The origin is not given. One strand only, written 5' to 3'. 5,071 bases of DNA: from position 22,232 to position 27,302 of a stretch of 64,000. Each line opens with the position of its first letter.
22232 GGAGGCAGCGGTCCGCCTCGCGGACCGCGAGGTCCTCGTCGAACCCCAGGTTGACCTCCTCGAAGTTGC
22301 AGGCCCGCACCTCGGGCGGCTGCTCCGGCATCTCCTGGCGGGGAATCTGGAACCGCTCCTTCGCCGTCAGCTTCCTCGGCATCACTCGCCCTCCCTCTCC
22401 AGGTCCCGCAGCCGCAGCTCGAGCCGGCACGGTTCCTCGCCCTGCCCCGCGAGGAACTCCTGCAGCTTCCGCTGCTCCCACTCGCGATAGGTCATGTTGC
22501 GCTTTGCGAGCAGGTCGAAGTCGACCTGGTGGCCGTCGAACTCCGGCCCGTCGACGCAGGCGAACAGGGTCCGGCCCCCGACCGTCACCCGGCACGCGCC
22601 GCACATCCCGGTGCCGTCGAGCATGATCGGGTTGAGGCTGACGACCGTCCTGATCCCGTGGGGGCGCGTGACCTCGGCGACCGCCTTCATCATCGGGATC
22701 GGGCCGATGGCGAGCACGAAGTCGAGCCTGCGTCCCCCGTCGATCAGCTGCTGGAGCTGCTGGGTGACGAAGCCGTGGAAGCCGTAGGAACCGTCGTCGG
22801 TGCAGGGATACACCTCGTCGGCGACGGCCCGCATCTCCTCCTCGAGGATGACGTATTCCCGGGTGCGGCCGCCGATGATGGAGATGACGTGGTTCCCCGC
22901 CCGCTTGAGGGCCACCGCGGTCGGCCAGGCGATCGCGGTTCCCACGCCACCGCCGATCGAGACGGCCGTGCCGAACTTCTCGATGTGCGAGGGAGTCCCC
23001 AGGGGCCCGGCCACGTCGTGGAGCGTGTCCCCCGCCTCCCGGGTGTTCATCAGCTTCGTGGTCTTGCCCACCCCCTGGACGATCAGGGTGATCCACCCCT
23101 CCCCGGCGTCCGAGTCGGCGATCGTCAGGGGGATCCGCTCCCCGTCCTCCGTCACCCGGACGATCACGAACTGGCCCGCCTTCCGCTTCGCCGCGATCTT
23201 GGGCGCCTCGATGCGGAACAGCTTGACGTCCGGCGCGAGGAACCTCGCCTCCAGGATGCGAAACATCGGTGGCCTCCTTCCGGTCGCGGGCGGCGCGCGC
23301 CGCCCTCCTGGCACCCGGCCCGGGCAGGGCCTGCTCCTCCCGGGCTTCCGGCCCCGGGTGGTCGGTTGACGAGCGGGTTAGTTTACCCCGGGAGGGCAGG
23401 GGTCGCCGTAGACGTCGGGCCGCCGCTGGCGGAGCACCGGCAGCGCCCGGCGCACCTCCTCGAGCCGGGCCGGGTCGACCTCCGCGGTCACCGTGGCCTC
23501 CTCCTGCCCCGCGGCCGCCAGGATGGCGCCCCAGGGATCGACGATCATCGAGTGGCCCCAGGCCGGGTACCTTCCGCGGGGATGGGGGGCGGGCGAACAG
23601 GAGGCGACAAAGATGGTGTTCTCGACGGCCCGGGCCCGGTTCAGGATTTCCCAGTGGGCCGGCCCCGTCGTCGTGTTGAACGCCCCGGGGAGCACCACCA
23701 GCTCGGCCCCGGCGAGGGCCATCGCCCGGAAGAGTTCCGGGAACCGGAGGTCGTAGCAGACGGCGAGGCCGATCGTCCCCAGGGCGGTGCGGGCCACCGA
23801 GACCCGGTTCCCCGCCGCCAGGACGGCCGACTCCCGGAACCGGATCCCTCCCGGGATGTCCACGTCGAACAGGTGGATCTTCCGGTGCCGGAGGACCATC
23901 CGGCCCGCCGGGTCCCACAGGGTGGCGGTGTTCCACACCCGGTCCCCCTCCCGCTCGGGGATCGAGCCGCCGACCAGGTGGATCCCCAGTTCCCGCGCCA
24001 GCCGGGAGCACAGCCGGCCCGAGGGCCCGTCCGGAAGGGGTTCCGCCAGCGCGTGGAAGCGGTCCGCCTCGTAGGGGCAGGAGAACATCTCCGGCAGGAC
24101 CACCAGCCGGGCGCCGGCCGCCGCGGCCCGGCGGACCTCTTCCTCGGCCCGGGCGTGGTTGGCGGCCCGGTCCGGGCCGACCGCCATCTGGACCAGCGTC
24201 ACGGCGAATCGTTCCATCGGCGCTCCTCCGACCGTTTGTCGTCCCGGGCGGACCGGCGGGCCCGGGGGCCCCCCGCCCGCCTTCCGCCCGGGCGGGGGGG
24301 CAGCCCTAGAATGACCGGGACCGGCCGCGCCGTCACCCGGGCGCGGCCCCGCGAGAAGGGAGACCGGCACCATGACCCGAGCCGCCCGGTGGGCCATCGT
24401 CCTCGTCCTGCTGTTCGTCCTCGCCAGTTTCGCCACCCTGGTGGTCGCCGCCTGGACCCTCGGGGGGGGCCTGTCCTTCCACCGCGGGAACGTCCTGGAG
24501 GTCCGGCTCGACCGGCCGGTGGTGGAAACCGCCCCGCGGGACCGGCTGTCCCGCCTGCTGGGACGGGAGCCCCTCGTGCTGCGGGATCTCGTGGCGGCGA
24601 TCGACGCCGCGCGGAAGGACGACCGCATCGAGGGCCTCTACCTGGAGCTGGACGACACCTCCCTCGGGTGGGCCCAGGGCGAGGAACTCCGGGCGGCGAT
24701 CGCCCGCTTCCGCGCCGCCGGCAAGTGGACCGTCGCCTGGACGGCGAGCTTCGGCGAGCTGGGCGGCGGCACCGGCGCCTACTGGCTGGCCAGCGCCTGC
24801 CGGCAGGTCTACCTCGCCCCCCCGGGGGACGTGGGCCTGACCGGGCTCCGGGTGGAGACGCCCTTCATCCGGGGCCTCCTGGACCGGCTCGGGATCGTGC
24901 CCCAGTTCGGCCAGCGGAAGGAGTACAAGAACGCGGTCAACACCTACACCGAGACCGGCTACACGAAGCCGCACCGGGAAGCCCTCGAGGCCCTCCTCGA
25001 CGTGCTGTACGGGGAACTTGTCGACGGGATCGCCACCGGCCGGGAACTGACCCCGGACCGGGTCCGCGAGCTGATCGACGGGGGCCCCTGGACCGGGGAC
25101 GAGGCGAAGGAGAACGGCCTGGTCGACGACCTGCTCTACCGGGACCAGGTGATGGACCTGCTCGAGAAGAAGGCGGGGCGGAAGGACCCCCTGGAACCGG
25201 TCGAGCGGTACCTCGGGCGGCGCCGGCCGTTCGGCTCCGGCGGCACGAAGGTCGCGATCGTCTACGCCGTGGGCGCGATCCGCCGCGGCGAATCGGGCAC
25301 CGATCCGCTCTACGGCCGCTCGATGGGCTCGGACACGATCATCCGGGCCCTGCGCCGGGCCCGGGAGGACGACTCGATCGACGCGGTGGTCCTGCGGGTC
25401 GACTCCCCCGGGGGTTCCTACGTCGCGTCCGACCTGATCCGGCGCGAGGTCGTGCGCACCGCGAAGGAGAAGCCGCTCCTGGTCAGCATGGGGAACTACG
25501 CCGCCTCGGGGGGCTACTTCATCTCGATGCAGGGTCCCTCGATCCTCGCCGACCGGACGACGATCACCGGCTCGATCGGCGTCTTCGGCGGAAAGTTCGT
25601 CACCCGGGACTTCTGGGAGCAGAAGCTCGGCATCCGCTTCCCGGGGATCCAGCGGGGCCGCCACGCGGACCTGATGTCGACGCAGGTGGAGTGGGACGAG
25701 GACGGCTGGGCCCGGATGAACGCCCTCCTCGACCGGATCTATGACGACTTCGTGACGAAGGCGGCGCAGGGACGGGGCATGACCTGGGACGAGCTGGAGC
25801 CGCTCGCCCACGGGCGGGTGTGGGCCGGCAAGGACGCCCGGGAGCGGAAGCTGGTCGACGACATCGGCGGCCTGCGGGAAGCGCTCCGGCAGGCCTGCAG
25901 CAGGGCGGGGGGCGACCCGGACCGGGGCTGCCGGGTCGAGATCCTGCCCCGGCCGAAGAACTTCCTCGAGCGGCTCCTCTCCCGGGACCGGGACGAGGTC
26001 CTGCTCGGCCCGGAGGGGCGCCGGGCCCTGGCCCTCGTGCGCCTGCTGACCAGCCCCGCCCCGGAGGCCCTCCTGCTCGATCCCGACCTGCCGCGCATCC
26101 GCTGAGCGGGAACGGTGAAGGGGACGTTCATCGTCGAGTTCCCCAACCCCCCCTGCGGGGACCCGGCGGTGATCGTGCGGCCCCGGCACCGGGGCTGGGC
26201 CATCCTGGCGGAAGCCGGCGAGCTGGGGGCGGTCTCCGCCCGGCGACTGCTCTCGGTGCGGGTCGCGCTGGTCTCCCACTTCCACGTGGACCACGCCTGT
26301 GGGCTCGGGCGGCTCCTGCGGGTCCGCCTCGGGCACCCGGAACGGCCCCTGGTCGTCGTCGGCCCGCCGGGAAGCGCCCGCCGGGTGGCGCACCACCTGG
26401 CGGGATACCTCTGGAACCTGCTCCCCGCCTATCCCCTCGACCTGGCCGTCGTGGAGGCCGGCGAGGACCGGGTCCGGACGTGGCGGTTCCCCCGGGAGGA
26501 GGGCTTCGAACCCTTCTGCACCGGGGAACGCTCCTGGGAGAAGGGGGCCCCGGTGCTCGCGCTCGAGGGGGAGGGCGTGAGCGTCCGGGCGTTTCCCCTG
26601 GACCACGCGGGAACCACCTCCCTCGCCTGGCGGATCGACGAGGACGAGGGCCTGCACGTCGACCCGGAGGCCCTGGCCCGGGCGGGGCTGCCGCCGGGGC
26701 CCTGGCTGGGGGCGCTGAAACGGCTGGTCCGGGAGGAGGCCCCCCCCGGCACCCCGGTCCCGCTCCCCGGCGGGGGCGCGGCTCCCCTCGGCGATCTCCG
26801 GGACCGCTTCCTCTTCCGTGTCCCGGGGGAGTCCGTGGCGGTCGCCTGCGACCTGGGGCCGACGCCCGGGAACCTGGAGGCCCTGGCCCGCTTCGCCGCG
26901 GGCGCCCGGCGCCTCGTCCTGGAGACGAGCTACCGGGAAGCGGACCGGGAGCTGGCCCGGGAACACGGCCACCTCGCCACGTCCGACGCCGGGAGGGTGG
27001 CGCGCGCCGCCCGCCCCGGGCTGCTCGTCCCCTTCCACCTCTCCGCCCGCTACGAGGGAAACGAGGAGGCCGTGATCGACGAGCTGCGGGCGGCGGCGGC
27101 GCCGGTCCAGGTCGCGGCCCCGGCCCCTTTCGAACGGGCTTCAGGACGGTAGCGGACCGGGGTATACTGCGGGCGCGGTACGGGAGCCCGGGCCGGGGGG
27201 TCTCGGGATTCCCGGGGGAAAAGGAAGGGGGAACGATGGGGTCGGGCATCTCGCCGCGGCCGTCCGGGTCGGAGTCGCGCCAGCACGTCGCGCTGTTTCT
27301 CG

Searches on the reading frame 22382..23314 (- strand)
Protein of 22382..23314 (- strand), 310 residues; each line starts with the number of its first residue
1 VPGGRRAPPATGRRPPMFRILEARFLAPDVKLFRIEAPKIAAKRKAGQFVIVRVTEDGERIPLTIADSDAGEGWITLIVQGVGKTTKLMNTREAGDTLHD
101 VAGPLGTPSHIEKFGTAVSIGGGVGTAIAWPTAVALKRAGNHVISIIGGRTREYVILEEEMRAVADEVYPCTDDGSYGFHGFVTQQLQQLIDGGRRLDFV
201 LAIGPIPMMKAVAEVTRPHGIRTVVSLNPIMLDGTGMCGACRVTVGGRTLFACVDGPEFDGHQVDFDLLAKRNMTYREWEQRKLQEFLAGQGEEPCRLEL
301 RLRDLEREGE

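Call 28: search_protein_families(library=pfam, proteins=[window:22382-23314:-], max_evalue=0.001)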
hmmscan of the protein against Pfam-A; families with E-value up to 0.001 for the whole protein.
window:22382-23314:- (310 aa): 2 families
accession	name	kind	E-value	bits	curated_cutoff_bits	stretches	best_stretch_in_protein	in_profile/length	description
PF10418.14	DHODB_Fe-S_bind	-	3.3e-13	49.6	23.9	1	228-265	1-41/41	Iron-sulfur cluster binding domain of dihydroorotate dehydrogenase B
PF00970.30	FAD_binding_6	-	0.00016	22.4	21.1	1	20-107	4-96/99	Oxidoreductase FAD-binding domain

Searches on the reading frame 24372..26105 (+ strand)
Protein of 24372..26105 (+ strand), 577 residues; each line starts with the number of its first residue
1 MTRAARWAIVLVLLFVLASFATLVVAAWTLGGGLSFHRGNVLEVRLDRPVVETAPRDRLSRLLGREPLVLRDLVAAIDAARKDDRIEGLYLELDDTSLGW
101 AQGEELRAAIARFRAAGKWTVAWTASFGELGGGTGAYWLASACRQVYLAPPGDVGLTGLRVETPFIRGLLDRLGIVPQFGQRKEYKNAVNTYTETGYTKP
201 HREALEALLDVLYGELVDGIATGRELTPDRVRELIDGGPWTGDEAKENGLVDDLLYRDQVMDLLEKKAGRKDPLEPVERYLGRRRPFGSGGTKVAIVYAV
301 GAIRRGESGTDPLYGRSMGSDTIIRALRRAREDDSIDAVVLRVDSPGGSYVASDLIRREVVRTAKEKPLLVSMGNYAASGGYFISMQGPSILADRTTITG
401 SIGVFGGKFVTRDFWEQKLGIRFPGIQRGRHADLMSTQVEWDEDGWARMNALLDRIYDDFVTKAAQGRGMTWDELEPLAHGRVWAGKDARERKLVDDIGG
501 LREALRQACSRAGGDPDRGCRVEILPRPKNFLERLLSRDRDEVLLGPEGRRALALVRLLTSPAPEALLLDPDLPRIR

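Call 28: search_protein_families(library=pfam, proteins=[window:24372-26105:+], max_evalue=0.001)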
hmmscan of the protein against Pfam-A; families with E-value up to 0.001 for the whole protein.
window:24372-26105:+ (577 aa): 2 families
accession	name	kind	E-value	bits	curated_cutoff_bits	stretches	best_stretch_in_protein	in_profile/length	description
PF01343.23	Peptidase_S49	-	1.8e-66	223.3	24.9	2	364-508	4-147/154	Peptidase family S49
PF01972.22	SDH_protease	-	1.5e-05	24.6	31.3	1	320-402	78-155/286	ClpP-like SDH-type serine proteinase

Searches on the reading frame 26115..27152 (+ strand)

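Call 28: search_protein_families(library=pfam, proteins=[window:26115-27152:+], max_evalue=0.001)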
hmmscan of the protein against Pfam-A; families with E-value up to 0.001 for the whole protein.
window:26115-27152:+ (345 aa): 1 family
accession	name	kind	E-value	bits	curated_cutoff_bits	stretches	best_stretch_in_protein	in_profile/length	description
PF12706.13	Lactamase_B_2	-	4.9e-10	39.8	27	1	232-308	128-199/200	Beta-lactamase superfamily domain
